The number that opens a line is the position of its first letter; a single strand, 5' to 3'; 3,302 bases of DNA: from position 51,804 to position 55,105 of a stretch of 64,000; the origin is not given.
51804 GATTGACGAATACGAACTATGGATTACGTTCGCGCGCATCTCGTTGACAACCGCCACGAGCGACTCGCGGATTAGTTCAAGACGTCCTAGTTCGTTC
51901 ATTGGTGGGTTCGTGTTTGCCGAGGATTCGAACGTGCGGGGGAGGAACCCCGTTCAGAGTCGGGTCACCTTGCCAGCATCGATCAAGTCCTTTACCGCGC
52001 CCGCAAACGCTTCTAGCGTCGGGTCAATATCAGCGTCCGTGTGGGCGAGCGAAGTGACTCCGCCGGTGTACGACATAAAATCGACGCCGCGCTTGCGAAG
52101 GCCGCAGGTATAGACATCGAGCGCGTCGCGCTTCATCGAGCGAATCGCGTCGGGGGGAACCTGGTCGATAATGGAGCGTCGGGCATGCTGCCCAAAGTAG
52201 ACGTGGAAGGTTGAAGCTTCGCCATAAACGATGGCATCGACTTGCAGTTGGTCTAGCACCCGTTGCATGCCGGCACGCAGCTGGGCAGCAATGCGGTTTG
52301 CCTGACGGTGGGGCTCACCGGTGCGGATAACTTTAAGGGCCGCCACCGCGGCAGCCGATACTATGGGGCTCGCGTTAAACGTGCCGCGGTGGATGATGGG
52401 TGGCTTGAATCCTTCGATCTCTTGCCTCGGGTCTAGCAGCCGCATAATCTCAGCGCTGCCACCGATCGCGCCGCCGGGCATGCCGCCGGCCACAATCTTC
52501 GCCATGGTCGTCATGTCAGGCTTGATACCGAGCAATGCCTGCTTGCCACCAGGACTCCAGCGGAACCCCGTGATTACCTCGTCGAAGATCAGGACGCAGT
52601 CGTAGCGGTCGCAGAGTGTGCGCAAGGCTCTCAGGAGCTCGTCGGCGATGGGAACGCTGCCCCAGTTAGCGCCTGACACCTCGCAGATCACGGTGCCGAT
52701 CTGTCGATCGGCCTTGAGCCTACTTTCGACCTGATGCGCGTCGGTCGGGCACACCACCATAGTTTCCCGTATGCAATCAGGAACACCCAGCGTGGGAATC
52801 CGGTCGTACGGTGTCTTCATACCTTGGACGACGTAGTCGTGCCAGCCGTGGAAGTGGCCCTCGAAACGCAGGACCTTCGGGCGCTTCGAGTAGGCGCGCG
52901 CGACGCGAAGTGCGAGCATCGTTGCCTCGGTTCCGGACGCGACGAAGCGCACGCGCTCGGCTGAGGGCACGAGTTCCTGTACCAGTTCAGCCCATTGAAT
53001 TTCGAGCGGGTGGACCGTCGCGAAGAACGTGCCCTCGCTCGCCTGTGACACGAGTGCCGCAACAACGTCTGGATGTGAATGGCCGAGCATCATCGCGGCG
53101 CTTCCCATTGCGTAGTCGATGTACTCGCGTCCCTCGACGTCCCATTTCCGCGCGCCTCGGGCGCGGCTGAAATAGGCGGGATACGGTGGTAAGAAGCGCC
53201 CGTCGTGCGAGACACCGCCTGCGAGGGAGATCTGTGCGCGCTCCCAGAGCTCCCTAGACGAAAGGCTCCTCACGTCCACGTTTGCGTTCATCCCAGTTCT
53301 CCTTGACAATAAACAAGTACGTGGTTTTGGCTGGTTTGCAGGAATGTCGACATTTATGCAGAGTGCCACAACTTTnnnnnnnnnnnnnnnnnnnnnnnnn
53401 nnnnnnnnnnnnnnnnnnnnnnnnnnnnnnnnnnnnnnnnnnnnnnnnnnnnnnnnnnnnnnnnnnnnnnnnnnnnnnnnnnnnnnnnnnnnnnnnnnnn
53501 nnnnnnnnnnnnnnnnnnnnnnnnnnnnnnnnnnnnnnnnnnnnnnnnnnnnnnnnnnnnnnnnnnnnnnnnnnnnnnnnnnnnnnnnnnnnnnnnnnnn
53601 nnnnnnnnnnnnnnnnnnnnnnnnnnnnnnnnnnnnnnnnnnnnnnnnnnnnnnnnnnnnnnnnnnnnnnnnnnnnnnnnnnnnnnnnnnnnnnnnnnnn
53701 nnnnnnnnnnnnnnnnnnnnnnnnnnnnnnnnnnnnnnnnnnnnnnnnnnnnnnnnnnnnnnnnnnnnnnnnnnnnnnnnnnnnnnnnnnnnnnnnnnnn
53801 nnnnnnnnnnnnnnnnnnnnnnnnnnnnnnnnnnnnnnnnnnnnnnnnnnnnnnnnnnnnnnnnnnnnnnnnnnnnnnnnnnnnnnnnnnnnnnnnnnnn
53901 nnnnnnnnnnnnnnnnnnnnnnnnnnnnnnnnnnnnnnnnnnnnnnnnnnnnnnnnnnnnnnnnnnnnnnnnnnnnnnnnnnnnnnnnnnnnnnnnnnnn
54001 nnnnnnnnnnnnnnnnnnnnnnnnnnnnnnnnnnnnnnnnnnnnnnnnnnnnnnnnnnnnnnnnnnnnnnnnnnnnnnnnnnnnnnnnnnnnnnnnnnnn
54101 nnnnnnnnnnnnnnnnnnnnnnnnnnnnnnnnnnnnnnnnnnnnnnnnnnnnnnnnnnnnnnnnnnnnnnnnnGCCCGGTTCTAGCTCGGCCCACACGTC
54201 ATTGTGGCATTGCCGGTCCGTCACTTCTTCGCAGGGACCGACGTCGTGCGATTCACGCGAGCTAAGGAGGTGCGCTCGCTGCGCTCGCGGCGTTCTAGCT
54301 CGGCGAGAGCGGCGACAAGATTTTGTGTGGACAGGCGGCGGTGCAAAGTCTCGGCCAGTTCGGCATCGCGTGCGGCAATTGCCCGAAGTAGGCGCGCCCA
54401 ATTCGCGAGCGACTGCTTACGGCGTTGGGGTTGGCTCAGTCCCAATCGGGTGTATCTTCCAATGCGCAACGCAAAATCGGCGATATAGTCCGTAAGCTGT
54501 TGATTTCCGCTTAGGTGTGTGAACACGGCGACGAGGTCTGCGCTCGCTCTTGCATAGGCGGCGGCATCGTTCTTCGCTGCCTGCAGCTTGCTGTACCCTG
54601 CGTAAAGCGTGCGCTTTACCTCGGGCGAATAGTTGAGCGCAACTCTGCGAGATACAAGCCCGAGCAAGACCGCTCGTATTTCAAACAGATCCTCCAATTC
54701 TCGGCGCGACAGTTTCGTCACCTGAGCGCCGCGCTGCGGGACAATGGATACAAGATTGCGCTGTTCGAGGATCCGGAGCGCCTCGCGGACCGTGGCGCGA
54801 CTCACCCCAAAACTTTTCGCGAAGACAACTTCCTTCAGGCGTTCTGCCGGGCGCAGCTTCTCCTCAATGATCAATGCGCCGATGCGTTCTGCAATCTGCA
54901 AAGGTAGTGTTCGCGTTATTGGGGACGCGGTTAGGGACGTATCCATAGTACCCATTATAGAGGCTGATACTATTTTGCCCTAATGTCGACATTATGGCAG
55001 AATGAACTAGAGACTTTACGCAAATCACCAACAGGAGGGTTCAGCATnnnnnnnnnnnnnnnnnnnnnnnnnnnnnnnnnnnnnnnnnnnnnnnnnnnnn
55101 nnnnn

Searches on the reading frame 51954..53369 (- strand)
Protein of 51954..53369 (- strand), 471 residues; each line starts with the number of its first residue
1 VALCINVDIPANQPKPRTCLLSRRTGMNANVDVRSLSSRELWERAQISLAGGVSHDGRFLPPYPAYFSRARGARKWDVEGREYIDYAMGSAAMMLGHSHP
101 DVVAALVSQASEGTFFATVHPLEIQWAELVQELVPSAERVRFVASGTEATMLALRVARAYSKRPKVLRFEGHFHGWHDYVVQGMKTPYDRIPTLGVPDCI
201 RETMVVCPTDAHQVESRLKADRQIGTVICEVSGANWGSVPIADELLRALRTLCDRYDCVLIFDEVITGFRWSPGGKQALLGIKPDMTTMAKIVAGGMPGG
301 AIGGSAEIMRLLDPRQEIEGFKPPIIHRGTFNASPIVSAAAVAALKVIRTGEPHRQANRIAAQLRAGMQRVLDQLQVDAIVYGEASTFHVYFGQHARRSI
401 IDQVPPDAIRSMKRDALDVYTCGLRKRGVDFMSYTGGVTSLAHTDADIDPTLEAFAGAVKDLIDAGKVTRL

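Call 13: search_protein_families(library=pfam, proteins=[window:51954-53369:-], max_evalue=0.00001)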
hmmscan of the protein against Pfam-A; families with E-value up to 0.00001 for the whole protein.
window:51954-53369:- (471 aa): 1 family
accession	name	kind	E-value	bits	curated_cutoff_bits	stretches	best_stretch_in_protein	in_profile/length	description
PF00202.27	Aminotran_3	-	8e-55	186.6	30.5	1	65-377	11-335/403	Aminotransferase class-III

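Call 27: search_protein_families(library=ncbifam, proteins=[window:51954-53369:-], max_evalue=1e-10)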
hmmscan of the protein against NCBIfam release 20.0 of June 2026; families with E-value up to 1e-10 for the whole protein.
window:51954-53369:- (471 aa): 66 families (the best 25 are shown)
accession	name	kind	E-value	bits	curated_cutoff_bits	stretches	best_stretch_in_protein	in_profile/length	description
NF000818.0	PRK00062.1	subfamily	4.8e-95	318.8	398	1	37-461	5-426/429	glutamate-1-semialdehyde 2,1-aminomutase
TIGR00713.1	hemL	equivalog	7e-89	298.4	527.3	1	38-460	2-421/423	glutamate-1-semialdehyde 2,1-aminomutase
NF041362.1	GntE_guanitoxin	equivalog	6.1e-77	259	525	1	37-452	7-426/426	guanitoxin biosynthesis PLP-dependent transaminase GntE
NF009055.0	PRK12389.1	equivalog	2.6e-72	243.8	637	1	37-462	5-428/431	glutamate-1-semialdehyde 2,1-aminomutase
NF004856.0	PRK06209.1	equivalog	4.8e-52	177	486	1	62-460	35-414/450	glutamate-1-semialdehyde 2,1-aminomutase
NF001864.0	PRK00615.1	equivalog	6e-45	153.6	706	1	64-400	36-371/433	glutamate-1-semialdehyde aminotransferase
NF005453.0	PRK07046.1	subfamily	4.7e-42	144.1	425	1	38-382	30-375/453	transaminase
NF005993.0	PRK08117.1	subfamily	4.4e-41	140.9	574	2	68-175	30-141/433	aspartate aminotransferase family protein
NF005692.0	PRK07495.1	equivalog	7.5e-41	140.2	724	1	65-429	24-395/425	4-aminobutyrate--2-oxoglutarate transaminase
NF002874.0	PRK03244.1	equivalog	1.6e-40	139.1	457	1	67-372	29-323/399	acetylornithine transaminase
NF005272.0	PRK06777.1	equivalog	2.7e-39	134.9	725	1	66-431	25-397/421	4-aminobutyrate--2-oxoglutarate transaminase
NF005985.0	PRK08088.1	equivalog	3.4e-39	134.7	713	1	40-379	6-346/426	4-aminobutyrate--2-oxoglutarate transaminase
TIGR00707.1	argD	subfamily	1.6e-37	129.2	410.05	1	66-377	12-315/381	acetylornithine/succinylornithine family transaminase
TIGR00700.1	GABAtrnsam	equivalog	3.6e-36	124.7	506.65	2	66-177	18-134/420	4-aminobutyrate--2-oxoglutarate transaminase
NF007308.0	PRK09792.1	equivalog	7.8e-36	123.8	747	1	70-398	29-364/421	4-aminobutyrate transaminase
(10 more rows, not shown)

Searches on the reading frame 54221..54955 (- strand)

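Call 13: search_protein_families(library=pfam, proteins=[window:54221-54955:-], max_evalue=0.00001)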
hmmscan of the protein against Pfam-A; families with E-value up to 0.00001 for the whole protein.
window:54221-54955:- (244 aa): 2 families
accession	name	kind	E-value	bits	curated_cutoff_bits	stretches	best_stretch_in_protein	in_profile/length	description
PF07729.17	FCD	-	5.2e-16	59.6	24.3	1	89-207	1-121/125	FCD domain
PF00392.27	GntR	-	1.3e-13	50.8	27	1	20-79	4-64/64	Bacterial regulatory proteins, gntR family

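Call 27: search_protein_families(library=ncbifam, proteins=[window:54221-54955:-], max_evalue=1e-10)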
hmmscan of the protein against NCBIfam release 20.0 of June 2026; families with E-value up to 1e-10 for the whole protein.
window:54221-54955:- (244 aa): 1 family
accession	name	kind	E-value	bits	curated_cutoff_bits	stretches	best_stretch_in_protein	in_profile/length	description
TIGR03338.1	phnR_burk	equivalog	8.2e-27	94.2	271.5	1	15-205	10-202/212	phosphonate utilization associated transcriptional regulator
